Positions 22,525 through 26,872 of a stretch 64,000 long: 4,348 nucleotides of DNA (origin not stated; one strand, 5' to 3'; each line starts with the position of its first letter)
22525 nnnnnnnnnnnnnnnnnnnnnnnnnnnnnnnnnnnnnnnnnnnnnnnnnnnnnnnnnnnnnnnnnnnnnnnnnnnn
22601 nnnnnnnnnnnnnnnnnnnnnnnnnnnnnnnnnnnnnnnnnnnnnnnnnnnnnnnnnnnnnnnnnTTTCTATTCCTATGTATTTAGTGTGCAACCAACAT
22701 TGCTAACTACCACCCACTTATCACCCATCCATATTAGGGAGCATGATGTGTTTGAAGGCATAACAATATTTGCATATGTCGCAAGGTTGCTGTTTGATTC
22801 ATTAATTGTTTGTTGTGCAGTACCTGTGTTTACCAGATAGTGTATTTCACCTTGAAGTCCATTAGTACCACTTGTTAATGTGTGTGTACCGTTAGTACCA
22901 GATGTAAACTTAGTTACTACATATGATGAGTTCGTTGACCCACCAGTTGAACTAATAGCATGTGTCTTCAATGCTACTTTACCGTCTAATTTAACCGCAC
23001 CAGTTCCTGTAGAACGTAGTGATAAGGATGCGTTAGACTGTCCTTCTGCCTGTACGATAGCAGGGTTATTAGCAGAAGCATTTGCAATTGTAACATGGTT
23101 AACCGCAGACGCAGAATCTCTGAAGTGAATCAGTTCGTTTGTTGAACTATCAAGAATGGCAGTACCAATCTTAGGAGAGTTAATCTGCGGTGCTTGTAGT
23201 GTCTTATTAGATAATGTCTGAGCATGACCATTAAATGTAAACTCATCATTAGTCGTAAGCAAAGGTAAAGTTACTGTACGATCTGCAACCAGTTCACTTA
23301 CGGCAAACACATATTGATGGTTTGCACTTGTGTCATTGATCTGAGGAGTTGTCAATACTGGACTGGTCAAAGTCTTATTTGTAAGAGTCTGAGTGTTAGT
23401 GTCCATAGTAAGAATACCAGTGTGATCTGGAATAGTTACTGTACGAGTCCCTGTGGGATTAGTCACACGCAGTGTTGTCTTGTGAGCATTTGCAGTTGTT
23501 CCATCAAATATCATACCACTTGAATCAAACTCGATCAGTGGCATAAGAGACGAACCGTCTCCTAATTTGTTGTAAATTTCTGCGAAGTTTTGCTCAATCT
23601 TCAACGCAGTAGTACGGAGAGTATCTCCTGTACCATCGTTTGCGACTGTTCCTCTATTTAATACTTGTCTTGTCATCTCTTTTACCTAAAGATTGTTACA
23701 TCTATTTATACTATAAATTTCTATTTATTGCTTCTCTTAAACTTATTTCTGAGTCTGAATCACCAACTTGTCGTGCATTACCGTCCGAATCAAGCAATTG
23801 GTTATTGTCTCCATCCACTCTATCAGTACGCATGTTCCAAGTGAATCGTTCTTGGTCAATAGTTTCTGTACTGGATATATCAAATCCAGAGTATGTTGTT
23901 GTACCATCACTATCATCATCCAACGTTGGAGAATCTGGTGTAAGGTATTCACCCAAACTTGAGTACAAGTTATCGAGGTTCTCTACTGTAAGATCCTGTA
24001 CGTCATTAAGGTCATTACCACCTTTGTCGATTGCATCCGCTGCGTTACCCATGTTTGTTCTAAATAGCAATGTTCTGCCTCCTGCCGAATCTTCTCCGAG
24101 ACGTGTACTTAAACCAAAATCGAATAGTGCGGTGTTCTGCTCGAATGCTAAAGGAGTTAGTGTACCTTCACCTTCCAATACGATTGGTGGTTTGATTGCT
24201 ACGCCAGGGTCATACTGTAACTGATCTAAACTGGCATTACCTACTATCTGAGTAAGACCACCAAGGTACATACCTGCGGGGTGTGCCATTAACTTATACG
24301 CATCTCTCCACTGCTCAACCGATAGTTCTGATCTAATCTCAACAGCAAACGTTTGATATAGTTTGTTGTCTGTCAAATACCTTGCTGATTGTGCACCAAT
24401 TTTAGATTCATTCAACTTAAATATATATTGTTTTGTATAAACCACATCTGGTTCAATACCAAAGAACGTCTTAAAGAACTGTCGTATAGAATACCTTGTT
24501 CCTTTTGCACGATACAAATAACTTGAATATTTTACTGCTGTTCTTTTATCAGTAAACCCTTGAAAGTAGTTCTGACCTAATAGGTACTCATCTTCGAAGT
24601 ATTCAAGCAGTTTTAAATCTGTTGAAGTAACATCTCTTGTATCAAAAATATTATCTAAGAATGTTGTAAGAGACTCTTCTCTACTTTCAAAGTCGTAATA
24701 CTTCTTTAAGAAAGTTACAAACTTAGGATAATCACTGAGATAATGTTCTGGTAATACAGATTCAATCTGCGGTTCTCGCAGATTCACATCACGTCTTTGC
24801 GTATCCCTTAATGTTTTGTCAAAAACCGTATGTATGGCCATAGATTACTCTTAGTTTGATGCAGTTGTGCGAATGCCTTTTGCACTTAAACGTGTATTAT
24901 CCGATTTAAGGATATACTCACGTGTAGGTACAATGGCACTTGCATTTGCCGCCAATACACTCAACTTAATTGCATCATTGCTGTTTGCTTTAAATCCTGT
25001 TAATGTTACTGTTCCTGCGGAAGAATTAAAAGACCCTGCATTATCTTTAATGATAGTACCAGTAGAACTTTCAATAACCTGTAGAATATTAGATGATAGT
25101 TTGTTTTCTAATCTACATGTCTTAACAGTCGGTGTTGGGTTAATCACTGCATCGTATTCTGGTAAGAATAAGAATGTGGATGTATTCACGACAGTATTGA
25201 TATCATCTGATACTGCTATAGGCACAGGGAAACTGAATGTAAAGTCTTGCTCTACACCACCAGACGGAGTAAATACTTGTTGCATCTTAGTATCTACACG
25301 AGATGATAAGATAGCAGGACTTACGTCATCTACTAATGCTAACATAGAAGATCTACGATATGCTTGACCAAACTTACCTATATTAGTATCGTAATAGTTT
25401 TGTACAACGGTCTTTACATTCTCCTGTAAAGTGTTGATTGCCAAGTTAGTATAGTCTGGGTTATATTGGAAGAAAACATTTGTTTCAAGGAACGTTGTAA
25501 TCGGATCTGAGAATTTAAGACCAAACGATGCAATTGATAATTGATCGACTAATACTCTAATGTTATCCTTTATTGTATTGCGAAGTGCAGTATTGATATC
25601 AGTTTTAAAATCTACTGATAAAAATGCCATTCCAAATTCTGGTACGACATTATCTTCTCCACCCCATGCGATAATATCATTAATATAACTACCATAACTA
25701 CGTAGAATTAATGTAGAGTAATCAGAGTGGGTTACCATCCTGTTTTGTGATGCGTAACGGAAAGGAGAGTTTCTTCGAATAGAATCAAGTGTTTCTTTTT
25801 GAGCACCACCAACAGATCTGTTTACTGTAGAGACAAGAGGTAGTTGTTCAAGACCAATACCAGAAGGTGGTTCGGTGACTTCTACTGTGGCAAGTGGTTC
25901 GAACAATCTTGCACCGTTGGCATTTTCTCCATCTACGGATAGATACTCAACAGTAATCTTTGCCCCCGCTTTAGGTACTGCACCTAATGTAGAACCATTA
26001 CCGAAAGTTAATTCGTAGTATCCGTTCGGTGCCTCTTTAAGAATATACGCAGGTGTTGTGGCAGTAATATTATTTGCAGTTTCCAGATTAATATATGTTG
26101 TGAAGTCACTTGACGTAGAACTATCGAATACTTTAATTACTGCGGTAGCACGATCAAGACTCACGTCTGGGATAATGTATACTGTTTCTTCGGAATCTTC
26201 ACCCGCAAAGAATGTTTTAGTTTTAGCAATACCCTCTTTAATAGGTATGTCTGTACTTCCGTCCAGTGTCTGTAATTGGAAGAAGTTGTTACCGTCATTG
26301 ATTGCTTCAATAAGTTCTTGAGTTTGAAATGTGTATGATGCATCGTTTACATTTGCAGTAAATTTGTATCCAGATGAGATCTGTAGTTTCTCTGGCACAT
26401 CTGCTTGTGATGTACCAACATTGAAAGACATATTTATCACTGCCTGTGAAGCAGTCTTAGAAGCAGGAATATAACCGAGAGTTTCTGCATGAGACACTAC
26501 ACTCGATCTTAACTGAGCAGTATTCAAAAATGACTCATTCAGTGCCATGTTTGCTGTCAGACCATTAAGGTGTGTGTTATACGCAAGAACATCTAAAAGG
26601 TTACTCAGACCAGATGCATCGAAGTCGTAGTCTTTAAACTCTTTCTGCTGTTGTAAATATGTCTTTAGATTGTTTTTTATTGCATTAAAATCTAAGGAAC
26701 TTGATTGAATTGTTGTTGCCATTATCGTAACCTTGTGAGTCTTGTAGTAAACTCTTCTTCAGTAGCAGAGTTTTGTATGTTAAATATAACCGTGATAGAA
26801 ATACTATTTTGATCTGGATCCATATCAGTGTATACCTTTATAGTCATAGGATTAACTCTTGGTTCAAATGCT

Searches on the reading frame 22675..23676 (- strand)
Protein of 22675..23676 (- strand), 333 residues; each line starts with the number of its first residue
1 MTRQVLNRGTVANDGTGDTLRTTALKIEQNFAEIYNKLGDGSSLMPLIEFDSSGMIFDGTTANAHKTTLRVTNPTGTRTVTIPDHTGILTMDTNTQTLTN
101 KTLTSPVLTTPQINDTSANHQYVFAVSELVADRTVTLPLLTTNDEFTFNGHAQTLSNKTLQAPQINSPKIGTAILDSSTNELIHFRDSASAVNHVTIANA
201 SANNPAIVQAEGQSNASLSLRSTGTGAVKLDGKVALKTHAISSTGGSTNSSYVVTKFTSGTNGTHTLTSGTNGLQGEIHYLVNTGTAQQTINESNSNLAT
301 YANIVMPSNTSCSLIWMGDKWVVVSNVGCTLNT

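Call 38: search_protein_families(library=phrogs, proteins=[window:22675-23676:-], max_evalue=0.00001)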
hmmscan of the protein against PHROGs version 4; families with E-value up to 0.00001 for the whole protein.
window:22675-23676:- (333 aa): 6 families
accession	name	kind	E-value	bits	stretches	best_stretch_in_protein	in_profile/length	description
phrog_38058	-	tail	2.2e-16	60.2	2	53-114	169-231/708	tail fiber protein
phrog_958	-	tail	3.2e-09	36.7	1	3-44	2-43/606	baseplate wedge subunit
phrog_6942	-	tail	2.5e-08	34.1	1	1-47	1-47/708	tail fiber protein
phrog_677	-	tail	4.4e-08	34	1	1-323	1-299/412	baseplate wedge tail fiber protein connector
phrog_6002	-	head and packaging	1.3e-06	27.3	0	89-118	487-516/1183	virion structural protein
phrog_692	-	head and packaging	5.3e-06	26.7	0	63-171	266-378/440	virion structural protein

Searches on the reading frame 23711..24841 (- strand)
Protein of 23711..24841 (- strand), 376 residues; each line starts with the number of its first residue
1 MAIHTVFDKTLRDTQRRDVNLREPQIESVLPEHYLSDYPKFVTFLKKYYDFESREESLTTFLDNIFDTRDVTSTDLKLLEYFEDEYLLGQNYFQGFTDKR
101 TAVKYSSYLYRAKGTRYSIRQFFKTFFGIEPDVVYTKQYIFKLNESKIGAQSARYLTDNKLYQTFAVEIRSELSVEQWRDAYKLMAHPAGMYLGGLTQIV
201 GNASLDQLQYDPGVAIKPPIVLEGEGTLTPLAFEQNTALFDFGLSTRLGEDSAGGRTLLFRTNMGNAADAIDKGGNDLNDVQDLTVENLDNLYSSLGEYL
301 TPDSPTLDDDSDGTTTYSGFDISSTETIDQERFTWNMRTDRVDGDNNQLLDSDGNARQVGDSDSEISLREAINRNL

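Call 38: search_protein_families(library=phrogs, proteins=[window:23711-24841:-], max_evalue=0.00001)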
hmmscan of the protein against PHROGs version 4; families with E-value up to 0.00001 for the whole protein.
window:23711-24841:- (376 aa): 6 families
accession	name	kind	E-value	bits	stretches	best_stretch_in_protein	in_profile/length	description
phrog_17744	-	tail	3.7e-17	62.9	1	25-142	14-130/765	baseplate wedge subunit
phrog_4406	-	head and packaging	3.4e-16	58.1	2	138-195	1814-1870/3231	virion structural protein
phrog_3465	-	connector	5.6e-15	55.5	1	96-169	164-237/978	head closure Hc2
phrog_26741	-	unknown function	1.3e-11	44.9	1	24-141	7-123/497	-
phrog_2885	-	tail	8.4e-10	36.6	0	154-191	2410-2447/4179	baseplate wedge subunit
phrog_38653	-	tail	8.2e-07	28.5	0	32-146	274-386/903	baseplate wedge subunit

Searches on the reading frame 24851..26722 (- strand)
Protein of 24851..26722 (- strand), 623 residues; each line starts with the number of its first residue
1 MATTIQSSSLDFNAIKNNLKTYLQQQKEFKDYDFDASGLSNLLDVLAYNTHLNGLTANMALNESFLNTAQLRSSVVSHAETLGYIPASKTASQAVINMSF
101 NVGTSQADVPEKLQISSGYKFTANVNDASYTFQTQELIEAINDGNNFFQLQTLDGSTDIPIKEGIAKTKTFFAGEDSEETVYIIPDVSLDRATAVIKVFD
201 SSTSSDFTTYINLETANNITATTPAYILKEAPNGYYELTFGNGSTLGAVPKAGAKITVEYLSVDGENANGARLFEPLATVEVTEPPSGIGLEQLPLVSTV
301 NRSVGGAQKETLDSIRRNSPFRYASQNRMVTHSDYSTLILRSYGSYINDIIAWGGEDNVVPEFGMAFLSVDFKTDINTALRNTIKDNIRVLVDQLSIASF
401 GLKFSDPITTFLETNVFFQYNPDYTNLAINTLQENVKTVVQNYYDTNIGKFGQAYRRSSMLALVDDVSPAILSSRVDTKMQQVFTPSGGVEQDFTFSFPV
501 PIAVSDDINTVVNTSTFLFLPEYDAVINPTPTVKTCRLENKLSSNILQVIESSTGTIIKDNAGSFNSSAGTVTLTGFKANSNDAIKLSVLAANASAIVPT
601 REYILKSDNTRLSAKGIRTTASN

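Call 38: search_protein_families(library=phrogs, proteins=[window:24851-26722:-], max_evalue=0.00001)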
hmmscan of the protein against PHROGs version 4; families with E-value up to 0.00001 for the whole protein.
window:24851-26722:- (623 aa): 4 families
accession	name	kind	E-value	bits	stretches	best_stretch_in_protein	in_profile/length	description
phrog_219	-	tail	7.6e-124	415.5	1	5-610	4-582/598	baseplate wedge subunit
phrog_1369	-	tail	1.7e-12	47.9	1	56-354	48-315/489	baseplate protein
phrog_10646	-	tail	1.9e-12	47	1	5-99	26-121/1142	baseplate wedge subunit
phrog_24789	-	tail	1.1e-06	27.4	1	33-369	32-354/1214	baseplate protein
